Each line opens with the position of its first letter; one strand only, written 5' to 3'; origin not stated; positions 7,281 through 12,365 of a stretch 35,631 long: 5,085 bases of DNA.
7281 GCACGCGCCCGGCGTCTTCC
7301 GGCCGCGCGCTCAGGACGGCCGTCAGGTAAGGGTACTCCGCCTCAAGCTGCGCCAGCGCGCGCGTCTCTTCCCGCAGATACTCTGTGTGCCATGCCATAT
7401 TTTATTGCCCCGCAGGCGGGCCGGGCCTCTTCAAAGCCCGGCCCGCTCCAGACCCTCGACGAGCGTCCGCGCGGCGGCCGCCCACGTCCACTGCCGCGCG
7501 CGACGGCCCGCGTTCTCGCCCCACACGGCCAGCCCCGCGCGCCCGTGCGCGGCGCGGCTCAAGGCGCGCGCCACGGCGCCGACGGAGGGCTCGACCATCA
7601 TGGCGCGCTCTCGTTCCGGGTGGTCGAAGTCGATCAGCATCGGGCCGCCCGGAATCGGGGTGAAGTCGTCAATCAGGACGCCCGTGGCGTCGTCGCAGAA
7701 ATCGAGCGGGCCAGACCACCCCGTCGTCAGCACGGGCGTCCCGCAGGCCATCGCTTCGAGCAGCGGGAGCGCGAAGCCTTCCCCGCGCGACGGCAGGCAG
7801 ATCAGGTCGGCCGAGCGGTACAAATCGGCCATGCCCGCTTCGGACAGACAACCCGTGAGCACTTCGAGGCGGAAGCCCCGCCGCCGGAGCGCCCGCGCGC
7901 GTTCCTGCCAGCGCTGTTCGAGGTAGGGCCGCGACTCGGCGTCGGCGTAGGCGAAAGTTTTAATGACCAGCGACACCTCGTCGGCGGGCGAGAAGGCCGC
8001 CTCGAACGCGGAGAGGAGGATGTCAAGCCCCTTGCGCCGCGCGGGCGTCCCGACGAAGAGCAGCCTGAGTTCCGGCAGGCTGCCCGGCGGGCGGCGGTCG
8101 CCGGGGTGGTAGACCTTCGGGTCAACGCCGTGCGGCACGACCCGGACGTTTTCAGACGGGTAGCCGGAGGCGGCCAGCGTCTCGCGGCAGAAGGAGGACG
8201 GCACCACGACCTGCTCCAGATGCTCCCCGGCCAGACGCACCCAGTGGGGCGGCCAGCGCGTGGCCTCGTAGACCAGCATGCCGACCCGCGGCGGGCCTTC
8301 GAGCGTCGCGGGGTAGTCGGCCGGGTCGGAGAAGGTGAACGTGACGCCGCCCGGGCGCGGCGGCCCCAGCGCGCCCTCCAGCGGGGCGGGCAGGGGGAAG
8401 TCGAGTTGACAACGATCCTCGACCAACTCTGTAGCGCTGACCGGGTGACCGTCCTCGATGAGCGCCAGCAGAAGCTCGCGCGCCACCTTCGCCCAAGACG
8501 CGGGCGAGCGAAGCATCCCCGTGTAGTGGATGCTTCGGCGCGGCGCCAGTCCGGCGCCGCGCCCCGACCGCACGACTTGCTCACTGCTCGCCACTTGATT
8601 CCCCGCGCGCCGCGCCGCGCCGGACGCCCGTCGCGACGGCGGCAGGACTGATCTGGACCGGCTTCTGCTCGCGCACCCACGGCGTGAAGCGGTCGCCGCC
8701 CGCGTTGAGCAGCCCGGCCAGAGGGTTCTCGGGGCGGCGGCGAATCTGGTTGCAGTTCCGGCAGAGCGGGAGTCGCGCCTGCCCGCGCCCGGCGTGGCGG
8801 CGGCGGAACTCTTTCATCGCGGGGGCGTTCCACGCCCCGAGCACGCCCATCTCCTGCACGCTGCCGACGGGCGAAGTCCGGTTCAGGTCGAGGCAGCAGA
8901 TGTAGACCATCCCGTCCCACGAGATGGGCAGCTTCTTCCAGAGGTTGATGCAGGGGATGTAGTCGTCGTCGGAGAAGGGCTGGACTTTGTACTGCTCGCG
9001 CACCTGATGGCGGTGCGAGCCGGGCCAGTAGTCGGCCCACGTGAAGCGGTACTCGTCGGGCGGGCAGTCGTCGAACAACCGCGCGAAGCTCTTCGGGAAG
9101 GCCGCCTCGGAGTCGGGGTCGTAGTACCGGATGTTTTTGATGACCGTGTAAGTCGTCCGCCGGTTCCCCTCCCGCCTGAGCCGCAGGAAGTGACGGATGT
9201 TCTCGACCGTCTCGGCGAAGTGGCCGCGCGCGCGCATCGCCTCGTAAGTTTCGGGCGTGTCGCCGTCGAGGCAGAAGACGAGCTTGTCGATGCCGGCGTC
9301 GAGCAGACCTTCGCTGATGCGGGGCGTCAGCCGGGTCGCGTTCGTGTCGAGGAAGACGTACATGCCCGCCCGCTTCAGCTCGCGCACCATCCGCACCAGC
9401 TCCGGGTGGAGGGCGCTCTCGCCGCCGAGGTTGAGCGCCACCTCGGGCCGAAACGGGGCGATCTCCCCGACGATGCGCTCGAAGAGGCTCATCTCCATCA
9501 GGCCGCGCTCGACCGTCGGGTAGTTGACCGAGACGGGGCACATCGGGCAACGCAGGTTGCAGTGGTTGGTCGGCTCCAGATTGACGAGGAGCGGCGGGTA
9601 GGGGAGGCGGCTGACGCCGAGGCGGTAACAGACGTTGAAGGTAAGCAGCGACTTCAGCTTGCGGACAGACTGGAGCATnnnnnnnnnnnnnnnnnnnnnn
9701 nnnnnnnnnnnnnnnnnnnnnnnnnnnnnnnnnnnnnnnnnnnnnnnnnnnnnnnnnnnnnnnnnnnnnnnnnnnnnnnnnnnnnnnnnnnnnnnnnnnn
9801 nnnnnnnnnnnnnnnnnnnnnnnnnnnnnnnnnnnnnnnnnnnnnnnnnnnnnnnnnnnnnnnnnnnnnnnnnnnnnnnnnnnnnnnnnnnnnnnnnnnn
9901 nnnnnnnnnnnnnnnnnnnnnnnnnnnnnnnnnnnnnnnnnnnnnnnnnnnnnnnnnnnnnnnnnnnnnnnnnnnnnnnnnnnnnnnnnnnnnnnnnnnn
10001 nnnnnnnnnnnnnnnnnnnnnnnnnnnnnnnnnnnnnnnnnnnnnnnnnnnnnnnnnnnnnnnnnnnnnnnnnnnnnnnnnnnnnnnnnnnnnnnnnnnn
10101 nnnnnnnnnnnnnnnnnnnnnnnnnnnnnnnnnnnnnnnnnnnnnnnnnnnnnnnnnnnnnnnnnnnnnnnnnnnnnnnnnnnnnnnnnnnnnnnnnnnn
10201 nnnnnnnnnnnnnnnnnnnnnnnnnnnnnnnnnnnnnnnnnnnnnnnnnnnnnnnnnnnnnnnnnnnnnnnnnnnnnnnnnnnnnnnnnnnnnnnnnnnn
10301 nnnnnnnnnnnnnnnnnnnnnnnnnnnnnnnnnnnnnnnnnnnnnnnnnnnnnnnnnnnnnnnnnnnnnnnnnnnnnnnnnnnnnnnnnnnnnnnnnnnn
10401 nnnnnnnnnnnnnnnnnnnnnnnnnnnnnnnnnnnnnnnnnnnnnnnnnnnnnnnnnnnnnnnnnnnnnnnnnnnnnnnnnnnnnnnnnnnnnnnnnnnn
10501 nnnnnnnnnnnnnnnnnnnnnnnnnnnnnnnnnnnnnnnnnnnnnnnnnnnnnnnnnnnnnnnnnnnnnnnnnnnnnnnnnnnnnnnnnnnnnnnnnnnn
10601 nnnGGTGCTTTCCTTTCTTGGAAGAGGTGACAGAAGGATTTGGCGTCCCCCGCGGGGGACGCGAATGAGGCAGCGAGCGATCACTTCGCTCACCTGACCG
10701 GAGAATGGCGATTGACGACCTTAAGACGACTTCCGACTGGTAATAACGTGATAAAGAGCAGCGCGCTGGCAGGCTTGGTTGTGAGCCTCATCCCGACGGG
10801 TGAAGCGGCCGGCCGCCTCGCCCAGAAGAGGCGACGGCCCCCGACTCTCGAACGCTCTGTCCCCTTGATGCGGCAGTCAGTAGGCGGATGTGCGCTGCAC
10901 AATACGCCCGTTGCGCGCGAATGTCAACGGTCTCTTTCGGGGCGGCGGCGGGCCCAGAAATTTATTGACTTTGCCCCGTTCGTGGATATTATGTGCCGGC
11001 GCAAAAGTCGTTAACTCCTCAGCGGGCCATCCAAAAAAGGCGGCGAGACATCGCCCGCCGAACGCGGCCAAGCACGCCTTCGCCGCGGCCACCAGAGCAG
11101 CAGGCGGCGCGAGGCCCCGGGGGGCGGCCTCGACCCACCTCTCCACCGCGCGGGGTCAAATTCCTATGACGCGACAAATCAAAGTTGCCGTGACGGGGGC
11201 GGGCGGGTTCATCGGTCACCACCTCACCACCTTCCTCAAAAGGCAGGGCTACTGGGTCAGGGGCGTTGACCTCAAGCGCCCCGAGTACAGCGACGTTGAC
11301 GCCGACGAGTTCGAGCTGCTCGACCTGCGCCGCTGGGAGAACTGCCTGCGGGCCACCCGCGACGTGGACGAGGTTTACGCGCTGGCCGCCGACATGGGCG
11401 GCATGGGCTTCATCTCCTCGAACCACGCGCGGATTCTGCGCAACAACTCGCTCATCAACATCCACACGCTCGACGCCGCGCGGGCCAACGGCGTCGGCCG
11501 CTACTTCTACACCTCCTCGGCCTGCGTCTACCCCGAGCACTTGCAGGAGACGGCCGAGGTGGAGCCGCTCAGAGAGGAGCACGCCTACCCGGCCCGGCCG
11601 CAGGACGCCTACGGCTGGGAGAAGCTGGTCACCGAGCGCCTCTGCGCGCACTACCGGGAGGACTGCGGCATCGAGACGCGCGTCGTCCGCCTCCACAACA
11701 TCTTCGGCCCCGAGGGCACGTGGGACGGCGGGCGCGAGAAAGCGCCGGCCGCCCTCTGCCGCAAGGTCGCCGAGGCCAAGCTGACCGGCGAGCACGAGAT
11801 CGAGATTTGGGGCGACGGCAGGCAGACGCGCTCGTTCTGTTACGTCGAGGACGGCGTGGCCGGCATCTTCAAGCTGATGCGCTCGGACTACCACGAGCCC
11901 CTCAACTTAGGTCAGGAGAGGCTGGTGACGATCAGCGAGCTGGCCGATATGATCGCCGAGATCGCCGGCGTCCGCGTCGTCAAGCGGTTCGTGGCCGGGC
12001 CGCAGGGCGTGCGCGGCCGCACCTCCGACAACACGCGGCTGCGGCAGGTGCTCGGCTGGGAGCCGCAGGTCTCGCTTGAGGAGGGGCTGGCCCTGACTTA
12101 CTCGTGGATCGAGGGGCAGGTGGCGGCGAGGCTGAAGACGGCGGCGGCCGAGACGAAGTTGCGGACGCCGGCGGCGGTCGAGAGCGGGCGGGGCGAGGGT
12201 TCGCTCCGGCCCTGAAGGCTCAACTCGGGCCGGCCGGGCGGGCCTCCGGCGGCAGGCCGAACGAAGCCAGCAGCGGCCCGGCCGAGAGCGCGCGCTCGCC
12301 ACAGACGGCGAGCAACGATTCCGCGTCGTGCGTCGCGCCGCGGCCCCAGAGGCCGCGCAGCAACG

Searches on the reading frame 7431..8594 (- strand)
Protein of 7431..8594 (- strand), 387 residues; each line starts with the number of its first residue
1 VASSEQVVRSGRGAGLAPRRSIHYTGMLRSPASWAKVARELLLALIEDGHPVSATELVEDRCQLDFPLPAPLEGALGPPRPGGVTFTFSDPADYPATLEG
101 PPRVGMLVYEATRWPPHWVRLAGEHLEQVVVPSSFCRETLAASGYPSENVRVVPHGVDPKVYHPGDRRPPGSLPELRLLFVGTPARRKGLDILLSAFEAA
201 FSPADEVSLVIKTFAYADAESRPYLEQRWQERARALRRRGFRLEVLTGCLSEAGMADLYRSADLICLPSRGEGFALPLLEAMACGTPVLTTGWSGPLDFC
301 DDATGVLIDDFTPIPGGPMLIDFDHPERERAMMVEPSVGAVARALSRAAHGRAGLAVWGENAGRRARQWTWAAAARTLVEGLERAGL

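Call 23: search_protein_families(library=pfam, proteins=[window:7431-8594:-], max_evalue=0.01)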
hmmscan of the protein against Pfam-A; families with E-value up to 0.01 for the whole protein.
window:7431-8594:- (387 aa): 5 families
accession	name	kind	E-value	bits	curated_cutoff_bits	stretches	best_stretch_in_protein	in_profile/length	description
PF13692.12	Glyco_trans_1_4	-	1.5e-18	67.8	27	1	177-309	3-125/142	Glycosyl transferases group 1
PF00534.26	Glycos_transf_1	-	7.9e-16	58.5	26.4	1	176-310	16-142/172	Glycosyl transferases group 1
PF20706.3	GT4-conflict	-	8.8e-14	51.7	26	1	154-378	174-385/385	Family 4 Glycosyltransferase in conflict systems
PF13439.12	Glyco_transf_4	-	7.7e-09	36.2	28.5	1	111-160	119-169/170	Glycosyltransferase Family 4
PF13524.12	Glyco_trans_1_2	-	0.00011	22.6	25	1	247-296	32-85/144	Glycosyl transferase-like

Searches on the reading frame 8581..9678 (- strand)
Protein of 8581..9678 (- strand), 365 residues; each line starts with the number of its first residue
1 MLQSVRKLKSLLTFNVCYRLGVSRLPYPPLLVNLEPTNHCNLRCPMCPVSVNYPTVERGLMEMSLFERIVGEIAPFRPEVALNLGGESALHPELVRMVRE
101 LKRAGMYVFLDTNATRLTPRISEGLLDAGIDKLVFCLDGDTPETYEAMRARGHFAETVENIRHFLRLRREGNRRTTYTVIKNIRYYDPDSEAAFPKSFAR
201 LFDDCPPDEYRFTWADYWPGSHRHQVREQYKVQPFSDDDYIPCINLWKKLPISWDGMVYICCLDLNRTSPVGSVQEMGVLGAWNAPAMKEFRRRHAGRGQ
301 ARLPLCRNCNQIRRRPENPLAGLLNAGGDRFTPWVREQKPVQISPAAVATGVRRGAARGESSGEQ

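Call 8: search_protein_families(library=pfam, proteins=[window:8581-9678:-], max_evalue=0.001)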
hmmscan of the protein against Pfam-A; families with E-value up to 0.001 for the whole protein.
window:8581-9678:- (365 aa): 2 families
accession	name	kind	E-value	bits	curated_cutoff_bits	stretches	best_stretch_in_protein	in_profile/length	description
PF04055.27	Radical_SAM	-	2.2e-16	60.9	29.5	1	35-173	2-144/166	Radical SAM superfamily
PF13186.11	SPASM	-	4.5e-13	49.7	21.5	1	243-310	1-67/67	Iron-sulfur cluster-binding domain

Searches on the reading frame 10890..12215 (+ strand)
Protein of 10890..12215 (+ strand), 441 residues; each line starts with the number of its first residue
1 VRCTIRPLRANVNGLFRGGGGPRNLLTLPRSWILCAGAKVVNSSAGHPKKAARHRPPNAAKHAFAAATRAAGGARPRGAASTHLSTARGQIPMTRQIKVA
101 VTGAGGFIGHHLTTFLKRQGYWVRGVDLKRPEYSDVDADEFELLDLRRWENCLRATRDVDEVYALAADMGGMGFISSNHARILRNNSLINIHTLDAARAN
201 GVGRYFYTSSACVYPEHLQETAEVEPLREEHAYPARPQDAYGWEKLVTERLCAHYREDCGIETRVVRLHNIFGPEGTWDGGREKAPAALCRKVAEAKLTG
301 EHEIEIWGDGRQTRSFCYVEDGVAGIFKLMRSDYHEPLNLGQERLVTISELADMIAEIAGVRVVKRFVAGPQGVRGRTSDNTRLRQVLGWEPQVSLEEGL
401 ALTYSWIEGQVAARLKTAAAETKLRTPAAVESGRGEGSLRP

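Call 7: search_protein_families(library=pfam, proteins=[window:10890-12215:+], max_evalue=0.001)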
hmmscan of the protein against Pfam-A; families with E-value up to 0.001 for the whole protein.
window:10890-12215:+ (441 aa): 5 families
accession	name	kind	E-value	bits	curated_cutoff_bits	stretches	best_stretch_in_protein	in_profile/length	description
PF01370.27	Epimerase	-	8.8e-44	150.1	20.9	1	99-340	1-239/240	NAD dependent epimerase/dehydratase family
PF16363.11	GDP_Man_Dehyd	-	1.2e-24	87.9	27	1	101-401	2-330/332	GDP-mannose 4,6 dehydratase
PF01073.25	3Beta_HSD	-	5.5e-08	32.6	22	1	100-275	1-185/280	3-beta hydroxysteroid dehydrogenase/isomerase family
PF07993.18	NAD_binding_4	-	1.6e-05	24.6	20.1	0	158-273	88-209/258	Male sterility protein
PF13460.12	NAD_binding_10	-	2.8e-05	24.5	27.2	1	103-222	1-110/184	NAD(P)H-binding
